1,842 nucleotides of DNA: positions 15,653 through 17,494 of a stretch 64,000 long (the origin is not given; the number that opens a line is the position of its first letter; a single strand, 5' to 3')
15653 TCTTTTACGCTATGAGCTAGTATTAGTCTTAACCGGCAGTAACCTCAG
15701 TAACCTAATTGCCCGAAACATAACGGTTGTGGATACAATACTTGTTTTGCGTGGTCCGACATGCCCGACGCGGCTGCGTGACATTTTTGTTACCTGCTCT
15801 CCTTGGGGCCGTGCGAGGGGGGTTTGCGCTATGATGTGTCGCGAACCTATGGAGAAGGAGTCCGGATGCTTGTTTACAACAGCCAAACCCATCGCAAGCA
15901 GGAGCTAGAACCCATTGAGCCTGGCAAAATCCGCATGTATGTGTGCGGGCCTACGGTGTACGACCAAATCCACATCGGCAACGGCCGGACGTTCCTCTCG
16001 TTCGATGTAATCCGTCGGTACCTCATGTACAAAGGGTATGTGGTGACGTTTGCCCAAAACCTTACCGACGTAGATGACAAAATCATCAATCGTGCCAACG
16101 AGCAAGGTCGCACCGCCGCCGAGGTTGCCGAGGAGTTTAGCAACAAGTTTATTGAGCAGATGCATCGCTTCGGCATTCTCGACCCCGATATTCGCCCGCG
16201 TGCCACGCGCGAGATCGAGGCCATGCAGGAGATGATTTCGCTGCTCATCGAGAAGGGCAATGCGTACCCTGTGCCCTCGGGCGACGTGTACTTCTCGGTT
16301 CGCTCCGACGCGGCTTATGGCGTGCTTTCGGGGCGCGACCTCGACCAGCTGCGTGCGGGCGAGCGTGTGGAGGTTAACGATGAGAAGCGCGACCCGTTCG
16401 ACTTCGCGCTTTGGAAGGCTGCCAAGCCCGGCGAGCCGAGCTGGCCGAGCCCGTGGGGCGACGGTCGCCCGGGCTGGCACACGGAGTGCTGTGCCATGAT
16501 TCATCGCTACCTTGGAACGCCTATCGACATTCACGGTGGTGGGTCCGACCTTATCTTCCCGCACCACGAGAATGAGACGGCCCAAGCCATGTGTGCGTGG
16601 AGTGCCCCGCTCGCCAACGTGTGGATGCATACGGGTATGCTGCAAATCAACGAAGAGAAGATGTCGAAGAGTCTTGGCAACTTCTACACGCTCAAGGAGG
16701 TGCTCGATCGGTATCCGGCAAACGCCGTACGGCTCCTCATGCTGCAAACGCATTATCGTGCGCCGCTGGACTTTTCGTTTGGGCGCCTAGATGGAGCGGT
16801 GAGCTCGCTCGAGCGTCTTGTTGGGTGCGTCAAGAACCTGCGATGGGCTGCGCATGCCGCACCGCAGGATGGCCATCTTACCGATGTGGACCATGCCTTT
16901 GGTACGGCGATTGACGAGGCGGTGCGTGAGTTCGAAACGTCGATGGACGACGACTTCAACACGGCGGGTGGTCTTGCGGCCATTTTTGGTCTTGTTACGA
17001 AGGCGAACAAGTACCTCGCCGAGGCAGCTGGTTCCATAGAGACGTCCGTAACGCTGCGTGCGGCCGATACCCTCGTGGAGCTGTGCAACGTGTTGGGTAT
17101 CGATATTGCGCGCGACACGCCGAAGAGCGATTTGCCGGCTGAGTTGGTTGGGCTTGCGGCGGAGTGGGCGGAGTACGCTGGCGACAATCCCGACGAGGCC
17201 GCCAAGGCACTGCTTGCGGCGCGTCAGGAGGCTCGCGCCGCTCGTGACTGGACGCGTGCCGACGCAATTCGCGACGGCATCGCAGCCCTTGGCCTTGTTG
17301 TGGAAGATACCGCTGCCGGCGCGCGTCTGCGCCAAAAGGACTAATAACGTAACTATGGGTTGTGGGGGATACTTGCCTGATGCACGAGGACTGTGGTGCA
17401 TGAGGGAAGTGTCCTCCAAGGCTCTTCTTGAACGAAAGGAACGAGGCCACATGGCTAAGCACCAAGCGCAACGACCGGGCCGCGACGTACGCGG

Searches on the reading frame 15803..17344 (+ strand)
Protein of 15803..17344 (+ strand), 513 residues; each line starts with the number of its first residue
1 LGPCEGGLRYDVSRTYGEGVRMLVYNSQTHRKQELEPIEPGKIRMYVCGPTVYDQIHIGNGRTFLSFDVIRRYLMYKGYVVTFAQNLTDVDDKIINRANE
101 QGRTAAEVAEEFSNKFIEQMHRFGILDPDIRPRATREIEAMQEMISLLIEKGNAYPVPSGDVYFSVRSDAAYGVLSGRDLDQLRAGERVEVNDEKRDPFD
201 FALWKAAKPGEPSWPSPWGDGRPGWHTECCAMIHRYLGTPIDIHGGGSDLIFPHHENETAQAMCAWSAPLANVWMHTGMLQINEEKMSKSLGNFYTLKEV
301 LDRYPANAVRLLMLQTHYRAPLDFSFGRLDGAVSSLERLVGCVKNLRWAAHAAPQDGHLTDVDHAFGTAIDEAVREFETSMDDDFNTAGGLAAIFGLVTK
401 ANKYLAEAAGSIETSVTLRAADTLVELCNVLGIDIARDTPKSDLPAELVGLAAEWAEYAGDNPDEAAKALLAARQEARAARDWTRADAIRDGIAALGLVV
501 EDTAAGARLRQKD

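Call 34: search_protein_families(library=pfam, proteins=[window:15803-17344:+], max_evalue=0.00001)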
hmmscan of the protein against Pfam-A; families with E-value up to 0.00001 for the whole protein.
window:15803-17344:+ (513 aa): 6 families
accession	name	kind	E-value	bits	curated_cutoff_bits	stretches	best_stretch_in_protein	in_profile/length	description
PF01406.26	tRNA-synt_1e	-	1.4e-125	419.1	27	1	36-330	3-297/301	tRNA synthetases class I (C) catalytic domain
PF09190.17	DALR_2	-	2.4e-15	57.3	22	1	376-433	1-55/57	DALR domain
PF09334.17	tRNA-synt_1g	-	3.4e-13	49.5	20.1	1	53-157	11-116/391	tRNA synthetases class I (M)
PF23493.1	CysS_C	-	5.9e-09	36.4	23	1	464-504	5-45/51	Cysteinyl-tRNA ligase anticodon binding domain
PF00133.28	tRNA-synt_1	-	3.9e-07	29.6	22.7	1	240-321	328-410/414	tRNA synthetases class I (I, L, M and V)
PF01921.24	tRNA-synt_1f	-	2.5e-06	27.1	27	0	265-339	263-335/360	tRNA synthetases class I (K)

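Call 76: find_homologous_proteins(query=window:15803-17344:+, max_evalue=1e-50)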
Query window:15803-17344:+ (513 aa): 8000 proteins with E <= 1e-50 among 8000 candidates; the best 120 are listed.
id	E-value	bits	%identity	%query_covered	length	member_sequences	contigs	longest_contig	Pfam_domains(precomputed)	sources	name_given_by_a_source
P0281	2.1e-292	988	88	96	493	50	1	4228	PF09334.18,PF01406.26,PF23493.2,PF01921.25,PF00133.29,PF09190.18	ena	-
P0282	4.4e-290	981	87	96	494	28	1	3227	PF09334.18,PF01406.26,PF23493.2,PF01921.25,PF00133.29,PF09190.18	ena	-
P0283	3.2e-287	971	87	95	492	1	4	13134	PF09334.18,PF01406.26,PF23493.2,PF01921.25,PF00133.29,PF09190.18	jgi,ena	-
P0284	1.7e-283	959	84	96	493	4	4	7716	PF09334.18,PF01406.26,PF23493.2,PF01921.25,PF00133.29,PF09190.18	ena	-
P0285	5.1e-282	954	85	96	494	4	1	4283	PF09334.18,PF01406.26,PF23493.2,PF01921.25,PF00133.29,PF09190.18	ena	-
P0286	5.9e-279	944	84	96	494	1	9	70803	PF09334.18,PF01406.26,PF23493.2,PF01921.25,PF00133.29,PF09190.18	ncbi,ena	-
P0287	8.6e-277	937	82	96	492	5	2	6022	PF09334.18,PF01406.26,PF23493.2,PF01921.25,PF00133.29,PF09190.18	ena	-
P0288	1.5e-273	926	83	95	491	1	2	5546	PF09334.18,PF01406.26,PF23493.2,PF01921.25,PF00133.29,PF09190.18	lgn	-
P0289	4.3e-271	918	82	95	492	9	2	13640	PF09334.18,PF01406.26,PF23493.2,PF01921.25,PF00133.29,PF09190.18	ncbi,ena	-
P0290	7.2e-271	917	82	96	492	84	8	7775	PF09334.18,PF01406.26,PF23493.2,PF01921.25,PF00133.29,PF09190.18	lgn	-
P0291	8.5e-271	917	82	96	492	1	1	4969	PF09334.18,PF01406.26,PF23493.2,PF01921.25,PF00133.29,PF09190.18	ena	-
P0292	1.4e-270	916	81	96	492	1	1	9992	PF09334.18,PF01406.26,PF23493.2,PF01921.25,PF00133.29,PF09190.18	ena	-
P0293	1.4e-270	916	81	96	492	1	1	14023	PF09334.18,PF01406.26,PF23493.2,PF01921.25,PF00133.29,PF09190.18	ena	-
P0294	1.8e-270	916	81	96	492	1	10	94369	PF09334.18,PF01406.26,PF23493.2,PF01921.25,PF00133.29,PF09190.18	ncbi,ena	-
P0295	2.0e-270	916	81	96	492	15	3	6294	PF09334.18,PF01406.26,PF23493.2,PF01921.25,PF00133.29,PF09190.18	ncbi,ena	-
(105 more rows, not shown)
